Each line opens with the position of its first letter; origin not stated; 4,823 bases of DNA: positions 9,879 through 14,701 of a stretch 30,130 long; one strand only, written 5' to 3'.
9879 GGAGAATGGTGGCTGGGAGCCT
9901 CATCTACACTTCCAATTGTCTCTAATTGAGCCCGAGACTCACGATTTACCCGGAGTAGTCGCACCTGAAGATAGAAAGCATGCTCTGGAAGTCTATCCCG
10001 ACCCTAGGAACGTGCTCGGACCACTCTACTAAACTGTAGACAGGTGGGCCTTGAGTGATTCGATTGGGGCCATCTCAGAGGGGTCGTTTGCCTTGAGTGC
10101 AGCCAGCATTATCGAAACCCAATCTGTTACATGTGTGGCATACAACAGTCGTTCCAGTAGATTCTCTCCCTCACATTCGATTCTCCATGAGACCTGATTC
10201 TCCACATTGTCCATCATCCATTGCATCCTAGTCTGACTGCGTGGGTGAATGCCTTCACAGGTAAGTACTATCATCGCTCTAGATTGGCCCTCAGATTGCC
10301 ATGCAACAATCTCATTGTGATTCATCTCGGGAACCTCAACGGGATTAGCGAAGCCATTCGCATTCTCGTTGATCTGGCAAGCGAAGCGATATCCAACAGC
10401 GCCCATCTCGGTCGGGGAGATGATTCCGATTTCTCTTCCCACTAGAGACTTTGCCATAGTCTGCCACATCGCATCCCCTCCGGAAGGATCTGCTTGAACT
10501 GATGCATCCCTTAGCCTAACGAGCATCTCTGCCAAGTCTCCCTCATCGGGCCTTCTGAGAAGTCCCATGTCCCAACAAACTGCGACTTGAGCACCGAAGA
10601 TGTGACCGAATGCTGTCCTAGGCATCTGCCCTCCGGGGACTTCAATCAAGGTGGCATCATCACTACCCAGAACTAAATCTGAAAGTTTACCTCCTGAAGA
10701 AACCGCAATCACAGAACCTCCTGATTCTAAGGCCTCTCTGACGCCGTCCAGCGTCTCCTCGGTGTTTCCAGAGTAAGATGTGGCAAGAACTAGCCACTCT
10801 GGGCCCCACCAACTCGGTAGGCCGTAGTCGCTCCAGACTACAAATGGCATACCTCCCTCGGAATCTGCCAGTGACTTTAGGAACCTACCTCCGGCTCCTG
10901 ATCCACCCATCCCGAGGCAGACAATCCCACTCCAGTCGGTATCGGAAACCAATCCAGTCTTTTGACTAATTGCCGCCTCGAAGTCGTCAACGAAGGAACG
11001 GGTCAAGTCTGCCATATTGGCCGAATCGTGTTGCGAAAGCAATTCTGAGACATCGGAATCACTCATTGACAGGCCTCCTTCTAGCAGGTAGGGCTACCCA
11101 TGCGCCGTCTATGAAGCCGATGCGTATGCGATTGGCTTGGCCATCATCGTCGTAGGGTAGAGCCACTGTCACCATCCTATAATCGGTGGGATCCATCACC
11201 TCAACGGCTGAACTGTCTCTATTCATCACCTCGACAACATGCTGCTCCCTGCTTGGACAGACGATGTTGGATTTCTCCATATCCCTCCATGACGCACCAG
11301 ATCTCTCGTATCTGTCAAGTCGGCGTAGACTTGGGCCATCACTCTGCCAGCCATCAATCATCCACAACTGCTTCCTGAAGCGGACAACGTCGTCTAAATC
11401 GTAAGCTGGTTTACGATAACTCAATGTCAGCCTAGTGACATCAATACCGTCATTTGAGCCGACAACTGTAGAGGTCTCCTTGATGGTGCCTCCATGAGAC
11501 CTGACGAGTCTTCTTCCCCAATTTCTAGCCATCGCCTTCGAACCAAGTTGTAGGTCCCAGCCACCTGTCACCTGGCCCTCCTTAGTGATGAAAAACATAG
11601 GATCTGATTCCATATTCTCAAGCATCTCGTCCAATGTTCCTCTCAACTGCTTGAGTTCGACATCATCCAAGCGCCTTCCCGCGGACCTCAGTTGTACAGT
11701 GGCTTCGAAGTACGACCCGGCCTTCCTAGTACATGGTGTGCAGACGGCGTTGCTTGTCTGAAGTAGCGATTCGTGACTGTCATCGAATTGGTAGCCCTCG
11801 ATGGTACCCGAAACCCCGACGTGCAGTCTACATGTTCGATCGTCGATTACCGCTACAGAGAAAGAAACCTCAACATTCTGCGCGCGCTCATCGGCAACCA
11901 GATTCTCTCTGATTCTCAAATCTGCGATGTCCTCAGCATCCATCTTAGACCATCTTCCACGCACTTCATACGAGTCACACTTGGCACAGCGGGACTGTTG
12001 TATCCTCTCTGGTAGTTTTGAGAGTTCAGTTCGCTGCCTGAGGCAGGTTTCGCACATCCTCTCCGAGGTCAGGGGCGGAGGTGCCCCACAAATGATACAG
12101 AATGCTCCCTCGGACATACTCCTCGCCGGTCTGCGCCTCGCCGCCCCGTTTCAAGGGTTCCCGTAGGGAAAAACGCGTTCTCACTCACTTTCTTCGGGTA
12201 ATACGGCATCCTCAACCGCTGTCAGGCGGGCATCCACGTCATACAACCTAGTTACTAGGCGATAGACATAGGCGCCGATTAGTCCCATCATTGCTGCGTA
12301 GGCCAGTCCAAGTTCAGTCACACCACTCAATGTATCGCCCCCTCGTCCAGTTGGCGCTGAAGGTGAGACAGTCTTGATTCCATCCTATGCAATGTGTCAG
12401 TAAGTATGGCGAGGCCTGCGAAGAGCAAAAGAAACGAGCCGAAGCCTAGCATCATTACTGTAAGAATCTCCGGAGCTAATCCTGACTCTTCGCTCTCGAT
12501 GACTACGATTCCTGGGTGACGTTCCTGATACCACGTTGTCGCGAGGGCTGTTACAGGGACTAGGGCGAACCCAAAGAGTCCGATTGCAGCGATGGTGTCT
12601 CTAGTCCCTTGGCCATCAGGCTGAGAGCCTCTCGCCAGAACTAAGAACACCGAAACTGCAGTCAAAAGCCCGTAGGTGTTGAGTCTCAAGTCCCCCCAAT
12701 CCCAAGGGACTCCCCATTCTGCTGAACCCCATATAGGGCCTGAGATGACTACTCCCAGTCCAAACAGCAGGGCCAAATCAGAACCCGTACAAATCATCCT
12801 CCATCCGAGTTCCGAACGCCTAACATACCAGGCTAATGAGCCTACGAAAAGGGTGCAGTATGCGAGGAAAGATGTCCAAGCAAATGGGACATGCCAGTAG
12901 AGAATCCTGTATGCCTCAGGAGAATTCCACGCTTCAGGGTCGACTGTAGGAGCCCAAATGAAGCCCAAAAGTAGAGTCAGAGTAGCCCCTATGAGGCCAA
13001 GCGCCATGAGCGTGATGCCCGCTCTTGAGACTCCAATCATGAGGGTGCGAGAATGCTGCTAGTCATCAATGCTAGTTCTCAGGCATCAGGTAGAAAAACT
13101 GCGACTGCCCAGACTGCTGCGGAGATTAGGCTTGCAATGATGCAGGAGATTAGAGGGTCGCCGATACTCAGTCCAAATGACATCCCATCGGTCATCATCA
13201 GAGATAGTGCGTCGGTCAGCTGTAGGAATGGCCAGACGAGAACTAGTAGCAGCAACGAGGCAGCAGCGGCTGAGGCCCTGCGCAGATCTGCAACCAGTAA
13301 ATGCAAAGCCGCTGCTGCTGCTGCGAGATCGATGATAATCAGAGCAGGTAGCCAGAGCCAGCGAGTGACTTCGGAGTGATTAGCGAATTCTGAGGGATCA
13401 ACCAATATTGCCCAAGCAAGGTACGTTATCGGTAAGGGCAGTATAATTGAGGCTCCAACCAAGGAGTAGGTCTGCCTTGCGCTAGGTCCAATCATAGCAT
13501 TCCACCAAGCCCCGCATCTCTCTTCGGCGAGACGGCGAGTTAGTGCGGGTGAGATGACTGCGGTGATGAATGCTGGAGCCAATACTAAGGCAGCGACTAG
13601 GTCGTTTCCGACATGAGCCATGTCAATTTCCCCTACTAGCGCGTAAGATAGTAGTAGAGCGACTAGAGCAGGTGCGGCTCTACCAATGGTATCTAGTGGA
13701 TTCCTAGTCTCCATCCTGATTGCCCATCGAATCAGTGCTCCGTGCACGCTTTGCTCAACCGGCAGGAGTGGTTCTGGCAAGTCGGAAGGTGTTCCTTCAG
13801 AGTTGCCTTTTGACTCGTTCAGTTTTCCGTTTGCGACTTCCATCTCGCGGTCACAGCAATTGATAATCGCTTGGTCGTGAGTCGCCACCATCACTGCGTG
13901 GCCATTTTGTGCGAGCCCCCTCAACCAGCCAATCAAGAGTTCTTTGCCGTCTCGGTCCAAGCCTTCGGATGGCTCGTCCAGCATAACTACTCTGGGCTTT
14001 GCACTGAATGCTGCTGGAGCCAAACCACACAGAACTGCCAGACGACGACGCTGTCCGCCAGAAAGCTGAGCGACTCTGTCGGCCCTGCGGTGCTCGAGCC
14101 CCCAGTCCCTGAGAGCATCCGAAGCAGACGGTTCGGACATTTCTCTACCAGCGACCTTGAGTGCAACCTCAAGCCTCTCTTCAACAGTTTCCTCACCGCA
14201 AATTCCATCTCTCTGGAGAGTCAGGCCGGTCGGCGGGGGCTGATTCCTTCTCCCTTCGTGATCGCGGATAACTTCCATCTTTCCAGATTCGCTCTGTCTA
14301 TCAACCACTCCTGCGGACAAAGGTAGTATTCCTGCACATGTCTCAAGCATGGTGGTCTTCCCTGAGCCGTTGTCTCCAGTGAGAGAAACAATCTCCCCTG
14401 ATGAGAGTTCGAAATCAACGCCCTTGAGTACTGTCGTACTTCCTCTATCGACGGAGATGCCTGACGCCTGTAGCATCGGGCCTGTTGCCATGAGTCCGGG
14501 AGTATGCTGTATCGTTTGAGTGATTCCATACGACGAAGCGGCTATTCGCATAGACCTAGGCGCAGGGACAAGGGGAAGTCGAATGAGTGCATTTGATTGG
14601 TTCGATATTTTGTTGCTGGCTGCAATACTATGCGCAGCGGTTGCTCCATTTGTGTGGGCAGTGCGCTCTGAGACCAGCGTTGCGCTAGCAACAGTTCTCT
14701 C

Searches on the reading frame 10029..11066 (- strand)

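Call 8: search_protein_families(library=pfam, proteins=[window:10029-11066:-], max_evalue=0.001)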
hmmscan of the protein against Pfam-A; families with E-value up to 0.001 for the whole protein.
window:10029-11066:- (345 aa): 2 families
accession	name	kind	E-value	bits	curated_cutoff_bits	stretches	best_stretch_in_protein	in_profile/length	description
PF10432.14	bact-PGI_C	-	7e-31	107.6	24.5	1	202-342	6-151/151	Bacterial phospho-glucose isomerase C-terminal SIS domain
PF01380.27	SIS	-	0.00011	22.5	25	1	45-124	5-88/131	SIS domain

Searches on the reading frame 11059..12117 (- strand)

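Call 8: search_protein_families(library=pfam, proteins=[window:11059-12117:-], max_evalue=0.001)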
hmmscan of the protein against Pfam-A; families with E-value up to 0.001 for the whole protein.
window:11059-12117:- (352 aa): 1 family
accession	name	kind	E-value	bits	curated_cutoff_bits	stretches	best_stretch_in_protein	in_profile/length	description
PF04981.18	NMD3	-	2e-38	132.8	24.9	1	7-234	1-241/243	NMD3 family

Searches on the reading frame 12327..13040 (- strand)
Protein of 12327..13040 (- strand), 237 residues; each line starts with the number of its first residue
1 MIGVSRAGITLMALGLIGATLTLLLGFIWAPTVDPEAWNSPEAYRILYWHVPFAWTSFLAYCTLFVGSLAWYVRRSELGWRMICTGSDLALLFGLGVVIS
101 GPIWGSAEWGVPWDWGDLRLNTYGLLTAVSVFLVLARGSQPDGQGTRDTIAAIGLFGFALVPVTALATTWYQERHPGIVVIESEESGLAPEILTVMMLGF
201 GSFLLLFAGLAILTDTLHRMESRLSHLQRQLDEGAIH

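Call 8: search_protein_families(library=pfam, proteins=[window:12327-13040:-], max_evalue=0.001)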
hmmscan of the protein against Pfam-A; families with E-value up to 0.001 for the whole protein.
window:12327-13040:- (237 aa): 1 family
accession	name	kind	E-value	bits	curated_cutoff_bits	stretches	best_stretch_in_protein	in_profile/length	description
PF01578.25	Cytochrom_C_asm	-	3.2e-06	27.4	29.9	1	35-173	60-209/212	Cytochrome C assembly protein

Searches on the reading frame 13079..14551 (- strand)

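Call 8: search_protein_families(library=pfam, proteins=[window:13079-14551:-], max_evalue=0.001)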
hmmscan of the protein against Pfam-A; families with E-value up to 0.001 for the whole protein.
window:13079-14551:- (490 aa): 3 families
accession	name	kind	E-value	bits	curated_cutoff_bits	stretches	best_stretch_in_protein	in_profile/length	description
PF00005.33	ABC_tran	-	1.4e-18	68.3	25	1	42-195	1-136/137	ABC transporter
PF13304.12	AAA_21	-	3.7e-08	34.2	27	1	155-231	230-304/304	AAA domain, putative AbiEii toxin, Type IV TA system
PF02463.25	SMC_N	-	5.7e-06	26.4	40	1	53-241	25-213/220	RecF/RecN/SMC N terminal domain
